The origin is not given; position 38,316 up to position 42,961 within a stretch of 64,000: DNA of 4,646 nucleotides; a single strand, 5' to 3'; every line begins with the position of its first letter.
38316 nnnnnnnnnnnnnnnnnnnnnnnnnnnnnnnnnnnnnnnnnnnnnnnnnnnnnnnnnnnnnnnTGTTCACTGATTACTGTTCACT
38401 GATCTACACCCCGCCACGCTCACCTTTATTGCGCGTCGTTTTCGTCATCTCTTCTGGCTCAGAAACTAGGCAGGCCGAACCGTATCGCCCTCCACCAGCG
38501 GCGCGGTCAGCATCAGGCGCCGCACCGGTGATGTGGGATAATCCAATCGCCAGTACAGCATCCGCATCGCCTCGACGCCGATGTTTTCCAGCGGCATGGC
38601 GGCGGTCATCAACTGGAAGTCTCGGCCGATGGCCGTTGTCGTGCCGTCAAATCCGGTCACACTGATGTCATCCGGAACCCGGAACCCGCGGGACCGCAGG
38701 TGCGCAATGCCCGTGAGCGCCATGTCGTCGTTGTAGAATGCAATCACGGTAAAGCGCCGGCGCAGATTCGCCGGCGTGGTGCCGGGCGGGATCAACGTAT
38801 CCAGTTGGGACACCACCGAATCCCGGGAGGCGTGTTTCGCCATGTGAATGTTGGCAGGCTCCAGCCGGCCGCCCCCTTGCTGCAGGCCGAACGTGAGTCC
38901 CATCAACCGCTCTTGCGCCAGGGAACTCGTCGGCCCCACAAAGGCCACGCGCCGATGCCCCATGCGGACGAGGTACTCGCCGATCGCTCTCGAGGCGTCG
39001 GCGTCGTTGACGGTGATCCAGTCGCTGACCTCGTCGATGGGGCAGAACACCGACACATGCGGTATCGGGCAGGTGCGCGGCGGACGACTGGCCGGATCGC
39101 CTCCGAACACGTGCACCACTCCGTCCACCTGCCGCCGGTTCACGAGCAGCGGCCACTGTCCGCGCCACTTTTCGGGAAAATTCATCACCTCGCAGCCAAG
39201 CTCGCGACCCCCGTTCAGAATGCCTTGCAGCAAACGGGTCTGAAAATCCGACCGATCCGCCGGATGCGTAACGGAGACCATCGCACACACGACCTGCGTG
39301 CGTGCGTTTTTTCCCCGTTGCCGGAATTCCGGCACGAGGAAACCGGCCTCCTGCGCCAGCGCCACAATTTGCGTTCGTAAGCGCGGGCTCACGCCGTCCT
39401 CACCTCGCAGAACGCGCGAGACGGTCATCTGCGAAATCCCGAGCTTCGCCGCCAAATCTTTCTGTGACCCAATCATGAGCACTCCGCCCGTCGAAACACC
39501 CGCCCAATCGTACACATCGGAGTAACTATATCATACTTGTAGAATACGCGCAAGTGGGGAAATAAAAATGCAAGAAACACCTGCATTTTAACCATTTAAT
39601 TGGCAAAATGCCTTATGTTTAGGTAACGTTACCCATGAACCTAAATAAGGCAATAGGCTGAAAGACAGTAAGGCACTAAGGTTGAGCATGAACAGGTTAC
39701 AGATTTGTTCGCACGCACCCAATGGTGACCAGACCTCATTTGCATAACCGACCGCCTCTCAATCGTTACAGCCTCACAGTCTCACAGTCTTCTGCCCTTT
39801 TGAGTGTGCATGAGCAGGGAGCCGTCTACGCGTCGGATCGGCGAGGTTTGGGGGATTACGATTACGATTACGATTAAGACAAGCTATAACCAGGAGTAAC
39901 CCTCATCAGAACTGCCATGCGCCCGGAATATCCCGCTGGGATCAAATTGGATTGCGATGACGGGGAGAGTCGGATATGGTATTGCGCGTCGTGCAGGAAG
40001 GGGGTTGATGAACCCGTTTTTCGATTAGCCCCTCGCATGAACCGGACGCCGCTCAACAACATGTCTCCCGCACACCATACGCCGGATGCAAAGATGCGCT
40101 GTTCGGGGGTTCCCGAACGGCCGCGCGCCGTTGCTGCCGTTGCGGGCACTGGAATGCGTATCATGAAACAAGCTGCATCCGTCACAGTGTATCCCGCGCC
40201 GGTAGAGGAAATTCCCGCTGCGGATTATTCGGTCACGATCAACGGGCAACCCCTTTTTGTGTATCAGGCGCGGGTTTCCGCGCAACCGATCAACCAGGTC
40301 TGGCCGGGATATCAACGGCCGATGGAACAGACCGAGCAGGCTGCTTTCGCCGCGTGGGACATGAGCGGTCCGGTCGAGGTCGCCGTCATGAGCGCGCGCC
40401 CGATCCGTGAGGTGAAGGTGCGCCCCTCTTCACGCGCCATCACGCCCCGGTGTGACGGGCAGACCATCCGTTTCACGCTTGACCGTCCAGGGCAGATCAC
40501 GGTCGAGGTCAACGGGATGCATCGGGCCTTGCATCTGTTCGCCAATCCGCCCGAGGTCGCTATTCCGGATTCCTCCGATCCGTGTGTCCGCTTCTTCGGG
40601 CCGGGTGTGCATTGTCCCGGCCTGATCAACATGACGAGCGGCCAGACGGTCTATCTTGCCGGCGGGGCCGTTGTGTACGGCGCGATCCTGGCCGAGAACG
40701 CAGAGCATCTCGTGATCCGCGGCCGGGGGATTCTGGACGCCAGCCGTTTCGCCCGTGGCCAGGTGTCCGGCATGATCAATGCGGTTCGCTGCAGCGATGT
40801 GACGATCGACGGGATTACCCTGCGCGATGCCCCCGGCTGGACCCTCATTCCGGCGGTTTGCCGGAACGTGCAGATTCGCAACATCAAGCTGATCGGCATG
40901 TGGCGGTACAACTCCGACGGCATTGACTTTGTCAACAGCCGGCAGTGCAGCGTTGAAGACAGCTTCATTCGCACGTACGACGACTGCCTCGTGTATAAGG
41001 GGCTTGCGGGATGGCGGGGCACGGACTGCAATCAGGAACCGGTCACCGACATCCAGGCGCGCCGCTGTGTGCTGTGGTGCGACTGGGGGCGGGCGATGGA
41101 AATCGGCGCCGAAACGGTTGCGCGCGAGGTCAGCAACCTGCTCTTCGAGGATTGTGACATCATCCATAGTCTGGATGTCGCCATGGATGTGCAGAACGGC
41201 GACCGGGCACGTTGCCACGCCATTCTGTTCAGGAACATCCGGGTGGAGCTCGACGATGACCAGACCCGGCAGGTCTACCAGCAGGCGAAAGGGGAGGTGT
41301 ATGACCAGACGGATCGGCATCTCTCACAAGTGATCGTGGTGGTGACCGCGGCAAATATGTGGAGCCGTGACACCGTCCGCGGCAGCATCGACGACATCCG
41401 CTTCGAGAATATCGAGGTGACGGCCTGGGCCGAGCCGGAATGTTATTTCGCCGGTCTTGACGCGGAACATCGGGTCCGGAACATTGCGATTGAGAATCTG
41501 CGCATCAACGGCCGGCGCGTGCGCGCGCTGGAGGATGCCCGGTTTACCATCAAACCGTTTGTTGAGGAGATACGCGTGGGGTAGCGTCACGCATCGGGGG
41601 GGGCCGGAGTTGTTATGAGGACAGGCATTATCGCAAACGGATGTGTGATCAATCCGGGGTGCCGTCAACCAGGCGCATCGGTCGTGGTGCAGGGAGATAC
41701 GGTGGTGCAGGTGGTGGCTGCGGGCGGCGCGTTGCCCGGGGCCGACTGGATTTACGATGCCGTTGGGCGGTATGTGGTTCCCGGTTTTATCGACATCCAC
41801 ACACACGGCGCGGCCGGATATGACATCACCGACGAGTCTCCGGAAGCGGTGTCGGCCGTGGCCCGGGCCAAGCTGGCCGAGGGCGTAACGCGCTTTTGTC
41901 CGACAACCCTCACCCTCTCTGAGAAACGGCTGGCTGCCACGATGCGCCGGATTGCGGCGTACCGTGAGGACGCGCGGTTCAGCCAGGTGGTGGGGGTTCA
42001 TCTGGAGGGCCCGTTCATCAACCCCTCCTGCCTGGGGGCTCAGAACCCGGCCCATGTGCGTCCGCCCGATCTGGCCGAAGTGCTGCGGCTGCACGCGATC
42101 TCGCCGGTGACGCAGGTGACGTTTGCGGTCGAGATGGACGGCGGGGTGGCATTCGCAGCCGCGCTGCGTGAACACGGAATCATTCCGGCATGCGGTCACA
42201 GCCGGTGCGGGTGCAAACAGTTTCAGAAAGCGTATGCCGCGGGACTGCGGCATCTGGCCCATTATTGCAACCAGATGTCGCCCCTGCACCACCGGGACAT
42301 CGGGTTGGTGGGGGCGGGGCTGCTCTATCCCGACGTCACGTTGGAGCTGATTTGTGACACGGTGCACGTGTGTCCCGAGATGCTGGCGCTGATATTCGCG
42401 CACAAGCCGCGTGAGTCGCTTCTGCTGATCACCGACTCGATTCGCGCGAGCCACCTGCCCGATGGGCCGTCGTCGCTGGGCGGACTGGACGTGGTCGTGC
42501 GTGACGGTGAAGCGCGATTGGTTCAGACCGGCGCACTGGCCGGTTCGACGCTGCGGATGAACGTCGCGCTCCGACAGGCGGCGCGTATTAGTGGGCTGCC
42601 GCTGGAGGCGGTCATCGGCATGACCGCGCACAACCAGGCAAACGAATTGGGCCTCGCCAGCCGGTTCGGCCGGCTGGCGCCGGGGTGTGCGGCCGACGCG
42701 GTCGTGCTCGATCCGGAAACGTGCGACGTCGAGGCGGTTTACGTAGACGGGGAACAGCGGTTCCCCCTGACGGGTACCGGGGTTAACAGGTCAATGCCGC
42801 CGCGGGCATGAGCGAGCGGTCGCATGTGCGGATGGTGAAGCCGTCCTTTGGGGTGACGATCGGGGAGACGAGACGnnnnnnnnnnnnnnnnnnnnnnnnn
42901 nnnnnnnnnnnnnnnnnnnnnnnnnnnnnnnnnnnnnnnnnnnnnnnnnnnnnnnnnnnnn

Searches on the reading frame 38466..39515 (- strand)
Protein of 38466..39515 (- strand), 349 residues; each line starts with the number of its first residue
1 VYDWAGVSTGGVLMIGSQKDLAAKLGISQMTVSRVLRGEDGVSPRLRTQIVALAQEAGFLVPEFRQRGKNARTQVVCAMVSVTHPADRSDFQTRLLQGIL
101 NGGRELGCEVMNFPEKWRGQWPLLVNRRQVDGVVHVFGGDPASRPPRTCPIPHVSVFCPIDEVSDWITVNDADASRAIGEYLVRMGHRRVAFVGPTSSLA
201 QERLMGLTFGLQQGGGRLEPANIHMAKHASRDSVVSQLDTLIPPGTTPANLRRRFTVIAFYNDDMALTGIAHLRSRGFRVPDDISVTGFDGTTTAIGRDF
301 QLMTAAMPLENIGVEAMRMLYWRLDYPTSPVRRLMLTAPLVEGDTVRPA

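Call 18: search_protein_families(library=pfam, proteins=[window:38466-39515:-], max_evalue=0.001)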
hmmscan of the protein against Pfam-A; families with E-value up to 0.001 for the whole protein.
window:38466-39515:- (349 aa): 4 families
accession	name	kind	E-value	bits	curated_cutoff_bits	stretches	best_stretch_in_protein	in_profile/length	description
PF13377.12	Peripla_BP_3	-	4.5e-18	66.3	26.5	1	180-346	2-167/167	Periplasmic binding protein-like domain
PF00356.27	LacI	-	9.7e-08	32.1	27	1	19-59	3-43/46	Bacterial regulatory proteins, lacI family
PF01381.28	HTH_3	-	2.7e-05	24.6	23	1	17-44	11-38/55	Helix-turn-helix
PF15943.11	YdaS_toxin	-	0.00068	19.8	30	0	15-46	8-39/65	Bacterial toxin YdaS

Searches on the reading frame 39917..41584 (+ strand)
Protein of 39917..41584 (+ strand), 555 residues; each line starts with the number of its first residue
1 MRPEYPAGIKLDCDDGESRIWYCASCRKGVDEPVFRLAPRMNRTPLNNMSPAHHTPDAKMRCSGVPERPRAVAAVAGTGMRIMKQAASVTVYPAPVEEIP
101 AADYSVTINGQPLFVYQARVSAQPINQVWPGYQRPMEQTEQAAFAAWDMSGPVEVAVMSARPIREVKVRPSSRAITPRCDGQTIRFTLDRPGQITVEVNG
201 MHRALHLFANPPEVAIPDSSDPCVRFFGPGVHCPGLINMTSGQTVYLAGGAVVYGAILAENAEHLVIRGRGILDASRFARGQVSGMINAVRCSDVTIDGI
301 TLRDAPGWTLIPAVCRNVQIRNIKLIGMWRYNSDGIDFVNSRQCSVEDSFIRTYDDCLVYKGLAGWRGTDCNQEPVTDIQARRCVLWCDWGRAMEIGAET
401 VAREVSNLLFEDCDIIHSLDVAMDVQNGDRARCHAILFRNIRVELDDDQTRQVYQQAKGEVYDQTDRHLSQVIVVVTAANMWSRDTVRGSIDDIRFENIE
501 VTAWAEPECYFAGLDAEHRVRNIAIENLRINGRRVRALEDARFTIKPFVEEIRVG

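Call 18: search_protein_families(library=pfam, proteins=[window:39917-41584:+], max_evalue=0.001)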
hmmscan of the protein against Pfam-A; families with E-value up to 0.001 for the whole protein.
window:39917-41584:+ (555 aa): 1 family
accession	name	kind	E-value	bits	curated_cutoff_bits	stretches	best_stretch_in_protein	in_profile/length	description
PF00295.23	Glyco_hydro_28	-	9e-08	32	22.9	1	286-418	93-214/324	Glycosyl hydrolases family 28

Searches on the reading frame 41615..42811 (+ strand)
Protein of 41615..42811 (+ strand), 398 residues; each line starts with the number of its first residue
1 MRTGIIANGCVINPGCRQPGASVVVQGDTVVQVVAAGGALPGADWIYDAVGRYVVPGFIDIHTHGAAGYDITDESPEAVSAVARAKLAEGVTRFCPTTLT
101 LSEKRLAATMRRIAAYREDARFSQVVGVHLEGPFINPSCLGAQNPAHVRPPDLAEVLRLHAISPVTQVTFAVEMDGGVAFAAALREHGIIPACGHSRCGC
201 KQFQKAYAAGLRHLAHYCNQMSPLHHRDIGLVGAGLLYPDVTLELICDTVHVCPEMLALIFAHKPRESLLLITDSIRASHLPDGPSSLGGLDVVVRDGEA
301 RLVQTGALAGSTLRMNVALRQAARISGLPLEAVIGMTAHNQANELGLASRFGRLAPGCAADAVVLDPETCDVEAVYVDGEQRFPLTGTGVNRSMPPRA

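Call 18: search_protein_families(library=pfam, proteins=[window:41615-42811:+], max_evalue=0.001)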
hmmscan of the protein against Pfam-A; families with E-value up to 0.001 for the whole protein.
window:41615-42811:+ (398 aa): 2 families
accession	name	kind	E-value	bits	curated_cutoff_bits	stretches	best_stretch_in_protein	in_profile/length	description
PF01979.26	Amidohydro_1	-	1.4e-16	61.1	25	1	53-380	1-343/345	Amidohydrolase family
PF07969.17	Amidohydro_3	-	2.2e-13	51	29.7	2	47-89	3-46/472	Amidohydrolase family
